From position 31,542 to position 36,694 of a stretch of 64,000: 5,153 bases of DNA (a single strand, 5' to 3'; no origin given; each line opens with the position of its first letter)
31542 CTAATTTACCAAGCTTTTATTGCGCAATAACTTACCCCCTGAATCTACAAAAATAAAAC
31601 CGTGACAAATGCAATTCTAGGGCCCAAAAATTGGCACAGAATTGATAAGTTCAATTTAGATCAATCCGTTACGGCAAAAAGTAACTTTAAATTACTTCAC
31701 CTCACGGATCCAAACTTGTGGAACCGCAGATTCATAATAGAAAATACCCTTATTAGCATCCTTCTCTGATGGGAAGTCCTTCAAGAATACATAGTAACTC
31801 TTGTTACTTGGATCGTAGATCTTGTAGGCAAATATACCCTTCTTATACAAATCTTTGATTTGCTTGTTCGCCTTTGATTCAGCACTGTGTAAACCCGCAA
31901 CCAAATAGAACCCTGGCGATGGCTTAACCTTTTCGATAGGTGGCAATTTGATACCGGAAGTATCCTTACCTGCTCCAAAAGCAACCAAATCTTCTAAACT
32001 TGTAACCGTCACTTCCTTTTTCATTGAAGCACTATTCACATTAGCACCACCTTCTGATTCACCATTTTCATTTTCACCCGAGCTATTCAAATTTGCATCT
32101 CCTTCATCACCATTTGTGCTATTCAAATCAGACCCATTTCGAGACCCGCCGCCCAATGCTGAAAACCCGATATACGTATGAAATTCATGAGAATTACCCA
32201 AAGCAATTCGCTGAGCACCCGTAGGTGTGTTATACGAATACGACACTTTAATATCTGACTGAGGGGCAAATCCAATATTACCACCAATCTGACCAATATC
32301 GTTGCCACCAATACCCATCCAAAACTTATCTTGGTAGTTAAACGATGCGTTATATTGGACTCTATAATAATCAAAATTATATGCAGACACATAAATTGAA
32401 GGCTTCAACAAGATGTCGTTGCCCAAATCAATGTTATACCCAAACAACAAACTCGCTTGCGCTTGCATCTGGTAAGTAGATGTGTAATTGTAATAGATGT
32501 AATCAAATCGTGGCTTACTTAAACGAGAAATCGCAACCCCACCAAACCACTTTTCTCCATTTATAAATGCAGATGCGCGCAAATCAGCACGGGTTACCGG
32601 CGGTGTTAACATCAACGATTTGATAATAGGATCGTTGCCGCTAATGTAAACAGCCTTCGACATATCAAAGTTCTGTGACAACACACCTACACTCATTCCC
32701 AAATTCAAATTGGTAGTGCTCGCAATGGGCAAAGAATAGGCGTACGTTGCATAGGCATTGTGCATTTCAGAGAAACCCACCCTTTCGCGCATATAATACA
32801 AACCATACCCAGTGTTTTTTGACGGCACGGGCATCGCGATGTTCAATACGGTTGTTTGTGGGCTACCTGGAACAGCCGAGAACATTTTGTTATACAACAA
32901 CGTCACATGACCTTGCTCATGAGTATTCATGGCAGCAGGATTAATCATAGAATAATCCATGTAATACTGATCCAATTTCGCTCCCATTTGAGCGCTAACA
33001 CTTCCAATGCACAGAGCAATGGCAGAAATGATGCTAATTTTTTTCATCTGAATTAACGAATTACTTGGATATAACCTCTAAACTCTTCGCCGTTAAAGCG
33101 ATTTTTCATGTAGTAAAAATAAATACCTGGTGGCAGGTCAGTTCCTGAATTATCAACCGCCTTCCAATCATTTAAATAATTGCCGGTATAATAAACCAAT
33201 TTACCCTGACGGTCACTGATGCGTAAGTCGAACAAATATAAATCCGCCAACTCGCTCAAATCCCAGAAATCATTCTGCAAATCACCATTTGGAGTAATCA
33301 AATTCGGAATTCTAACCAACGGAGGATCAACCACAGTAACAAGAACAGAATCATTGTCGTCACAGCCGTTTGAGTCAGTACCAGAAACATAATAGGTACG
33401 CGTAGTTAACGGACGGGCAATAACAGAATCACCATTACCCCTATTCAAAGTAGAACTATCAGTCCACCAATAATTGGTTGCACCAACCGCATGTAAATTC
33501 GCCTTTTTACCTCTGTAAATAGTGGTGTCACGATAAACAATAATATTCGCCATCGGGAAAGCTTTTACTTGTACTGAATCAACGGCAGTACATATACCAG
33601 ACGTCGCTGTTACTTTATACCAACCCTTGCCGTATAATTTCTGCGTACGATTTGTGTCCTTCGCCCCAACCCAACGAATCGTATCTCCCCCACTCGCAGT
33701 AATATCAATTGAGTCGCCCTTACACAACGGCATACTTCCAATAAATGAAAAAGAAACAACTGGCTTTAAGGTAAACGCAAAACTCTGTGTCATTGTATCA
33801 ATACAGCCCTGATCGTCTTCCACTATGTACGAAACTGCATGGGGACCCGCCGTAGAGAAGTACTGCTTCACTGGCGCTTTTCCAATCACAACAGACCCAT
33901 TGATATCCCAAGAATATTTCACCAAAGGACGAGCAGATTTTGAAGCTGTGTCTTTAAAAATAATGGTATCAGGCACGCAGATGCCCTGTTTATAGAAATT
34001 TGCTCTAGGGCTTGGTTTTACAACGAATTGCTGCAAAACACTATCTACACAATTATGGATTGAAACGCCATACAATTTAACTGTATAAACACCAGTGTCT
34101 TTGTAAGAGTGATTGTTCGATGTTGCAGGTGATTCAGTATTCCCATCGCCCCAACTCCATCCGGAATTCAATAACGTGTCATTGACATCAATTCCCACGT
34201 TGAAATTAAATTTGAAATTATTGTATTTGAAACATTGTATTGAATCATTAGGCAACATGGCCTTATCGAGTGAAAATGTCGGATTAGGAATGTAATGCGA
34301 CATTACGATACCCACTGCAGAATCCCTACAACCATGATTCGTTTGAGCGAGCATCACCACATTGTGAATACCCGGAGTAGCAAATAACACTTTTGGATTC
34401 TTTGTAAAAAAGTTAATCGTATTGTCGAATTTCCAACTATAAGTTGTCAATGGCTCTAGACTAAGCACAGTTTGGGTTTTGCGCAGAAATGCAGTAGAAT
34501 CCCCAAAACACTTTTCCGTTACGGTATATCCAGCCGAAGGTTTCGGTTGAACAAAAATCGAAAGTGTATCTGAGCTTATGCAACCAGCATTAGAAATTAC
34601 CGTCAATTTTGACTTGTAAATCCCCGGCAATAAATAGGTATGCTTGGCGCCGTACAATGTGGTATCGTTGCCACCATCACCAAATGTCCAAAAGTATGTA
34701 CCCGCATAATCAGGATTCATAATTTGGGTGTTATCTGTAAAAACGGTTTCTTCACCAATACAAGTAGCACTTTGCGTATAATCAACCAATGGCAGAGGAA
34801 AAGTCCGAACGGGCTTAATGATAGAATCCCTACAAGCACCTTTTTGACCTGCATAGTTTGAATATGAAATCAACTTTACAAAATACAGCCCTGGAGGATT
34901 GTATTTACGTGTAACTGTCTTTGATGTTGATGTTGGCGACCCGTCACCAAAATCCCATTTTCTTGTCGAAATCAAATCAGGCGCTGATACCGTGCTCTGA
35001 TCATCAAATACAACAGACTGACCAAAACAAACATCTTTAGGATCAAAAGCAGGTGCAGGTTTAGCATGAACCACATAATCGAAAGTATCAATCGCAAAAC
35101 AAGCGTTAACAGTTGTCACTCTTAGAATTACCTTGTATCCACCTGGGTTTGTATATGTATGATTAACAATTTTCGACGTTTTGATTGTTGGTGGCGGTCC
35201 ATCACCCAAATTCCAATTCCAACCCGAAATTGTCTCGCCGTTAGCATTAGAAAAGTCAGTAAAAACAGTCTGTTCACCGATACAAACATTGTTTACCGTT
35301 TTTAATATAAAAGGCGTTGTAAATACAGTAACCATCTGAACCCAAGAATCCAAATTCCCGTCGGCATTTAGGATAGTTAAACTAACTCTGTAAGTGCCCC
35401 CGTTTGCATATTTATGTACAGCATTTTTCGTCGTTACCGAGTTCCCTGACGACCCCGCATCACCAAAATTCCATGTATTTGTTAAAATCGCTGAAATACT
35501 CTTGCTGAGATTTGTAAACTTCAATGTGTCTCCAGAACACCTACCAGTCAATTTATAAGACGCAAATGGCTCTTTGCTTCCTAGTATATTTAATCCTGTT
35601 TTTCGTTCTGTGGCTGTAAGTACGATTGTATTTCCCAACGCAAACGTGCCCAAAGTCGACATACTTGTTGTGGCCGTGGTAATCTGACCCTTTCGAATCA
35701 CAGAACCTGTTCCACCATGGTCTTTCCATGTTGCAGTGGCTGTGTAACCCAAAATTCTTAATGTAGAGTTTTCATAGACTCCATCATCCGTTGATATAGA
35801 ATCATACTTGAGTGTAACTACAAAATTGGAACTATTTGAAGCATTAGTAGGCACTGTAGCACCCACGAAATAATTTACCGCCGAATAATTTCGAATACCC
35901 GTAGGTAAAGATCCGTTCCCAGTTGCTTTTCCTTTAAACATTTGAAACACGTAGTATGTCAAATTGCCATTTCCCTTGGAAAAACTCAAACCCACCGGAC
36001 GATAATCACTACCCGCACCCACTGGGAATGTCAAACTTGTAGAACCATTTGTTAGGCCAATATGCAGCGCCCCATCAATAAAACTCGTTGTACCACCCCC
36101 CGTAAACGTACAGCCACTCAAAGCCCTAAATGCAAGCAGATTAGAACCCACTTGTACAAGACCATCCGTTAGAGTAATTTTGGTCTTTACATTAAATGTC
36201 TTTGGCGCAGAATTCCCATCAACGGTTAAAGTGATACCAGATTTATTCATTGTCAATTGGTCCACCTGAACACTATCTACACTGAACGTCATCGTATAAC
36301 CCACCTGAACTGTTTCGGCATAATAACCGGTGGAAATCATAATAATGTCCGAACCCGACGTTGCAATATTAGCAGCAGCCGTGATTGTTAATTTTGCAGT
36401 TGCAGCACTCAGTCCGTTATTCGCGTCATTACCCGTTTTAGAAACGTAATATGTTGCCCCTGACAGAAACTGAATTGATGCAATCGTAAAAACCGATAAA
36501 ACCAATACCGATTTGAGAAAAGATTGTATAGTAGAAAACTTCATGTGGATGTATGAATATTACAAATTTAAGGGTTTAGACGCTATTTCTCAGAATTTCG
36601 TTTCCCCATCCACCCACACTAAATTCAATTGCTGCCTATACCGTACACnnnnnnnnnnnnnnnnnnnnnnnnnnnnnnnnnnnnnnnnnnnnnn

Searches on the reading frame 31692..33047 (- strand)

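Call 8: search_protein_families(library=pfam, proteins=[window:31692-33047:-], max_evalue=0.0001)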
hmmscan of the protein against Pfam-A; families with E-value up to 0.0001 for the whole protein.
window:31692-33047:- (451 aa): 1 family
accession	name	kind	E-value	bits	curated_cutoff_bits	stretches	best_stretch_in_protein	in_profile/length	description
PF11751.14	PorP_SprF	-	2.8e-37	129.2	22.3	1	18-289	2-269/273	Type IX secretion system membrane protein PorP/SprF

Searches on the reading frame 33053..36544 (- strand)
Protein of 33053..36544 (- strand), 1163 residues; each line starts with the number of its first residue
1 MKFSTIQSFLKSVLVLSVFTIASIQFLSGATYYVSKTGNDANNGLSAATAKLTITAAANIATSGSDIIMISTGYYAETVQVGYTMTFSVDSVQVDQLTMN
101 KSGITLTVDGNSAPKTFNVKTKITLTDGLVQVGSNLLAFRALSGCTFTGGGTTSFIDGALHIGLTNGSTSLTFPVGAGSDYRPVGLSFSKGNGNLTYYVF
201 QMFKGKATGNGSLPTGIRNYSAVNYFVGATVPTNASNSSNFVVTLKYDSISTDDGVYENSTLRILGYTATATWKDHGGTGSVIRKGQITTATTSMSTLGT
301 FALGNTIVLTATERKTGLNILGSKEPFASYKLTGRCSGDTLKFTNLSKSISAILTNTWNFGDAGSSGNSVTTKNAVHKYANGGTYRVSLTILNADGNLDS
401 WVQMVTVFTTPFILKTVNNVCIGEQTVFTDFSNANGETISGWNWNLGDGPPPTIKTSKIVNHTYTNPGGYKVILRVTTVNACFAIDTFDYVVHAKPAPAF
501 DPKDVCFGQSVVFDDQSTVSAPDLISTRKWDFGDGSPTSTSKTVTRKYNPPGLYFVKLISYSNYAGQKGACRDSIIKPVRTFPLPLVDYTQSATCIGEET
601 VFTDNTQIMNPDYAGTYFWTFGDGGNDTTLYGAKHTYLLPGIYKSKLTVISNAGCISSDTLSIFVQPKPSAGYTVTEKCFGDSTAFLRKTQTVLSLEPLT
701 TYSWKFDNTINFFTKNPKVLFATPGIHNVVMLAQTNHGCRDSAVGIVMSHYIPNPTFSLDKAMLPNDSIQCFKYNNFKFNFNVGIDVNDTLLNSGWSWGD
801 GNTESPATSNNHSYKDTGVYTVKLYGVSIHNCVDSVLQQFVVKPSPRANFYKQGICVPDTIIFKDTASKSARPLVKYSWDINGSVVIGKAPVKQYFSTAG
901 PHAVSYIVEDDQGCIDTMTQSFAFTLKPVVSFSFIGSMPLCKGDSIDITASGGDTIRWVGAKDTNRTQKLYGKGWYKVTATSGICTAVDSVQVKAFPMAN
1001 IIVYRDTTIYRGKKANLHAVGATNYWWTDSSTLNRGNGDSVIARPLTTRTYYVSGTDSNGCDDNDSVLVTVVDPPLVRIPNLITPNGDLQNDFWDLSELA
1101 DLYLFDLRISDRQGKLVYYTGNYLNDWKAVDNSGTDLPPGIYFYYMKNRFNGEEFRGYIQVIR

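Call 8: search_protein_families(library=pfam, proteins=[window:33053-36544:-], max_evalue=0.0001)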
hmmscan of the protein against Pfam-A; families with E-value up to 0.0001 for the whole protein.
window:33053-36544:- (1163 aa): 3 families
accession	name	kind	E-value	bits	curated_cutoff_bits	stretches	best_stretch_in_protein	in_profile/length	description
PF18911.6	PKD_4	-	1.4e-61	204.9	27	5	585-663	4-83/85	PKD domain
PF00801.26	PKD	-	4.3e-30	104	23.5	2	337-404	13-78/80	PKD domain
PF13585.12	CHU_C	-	3.8e-18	65.8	27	1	1078-1161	2-86/86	CHU_C Type IX secretion signal domain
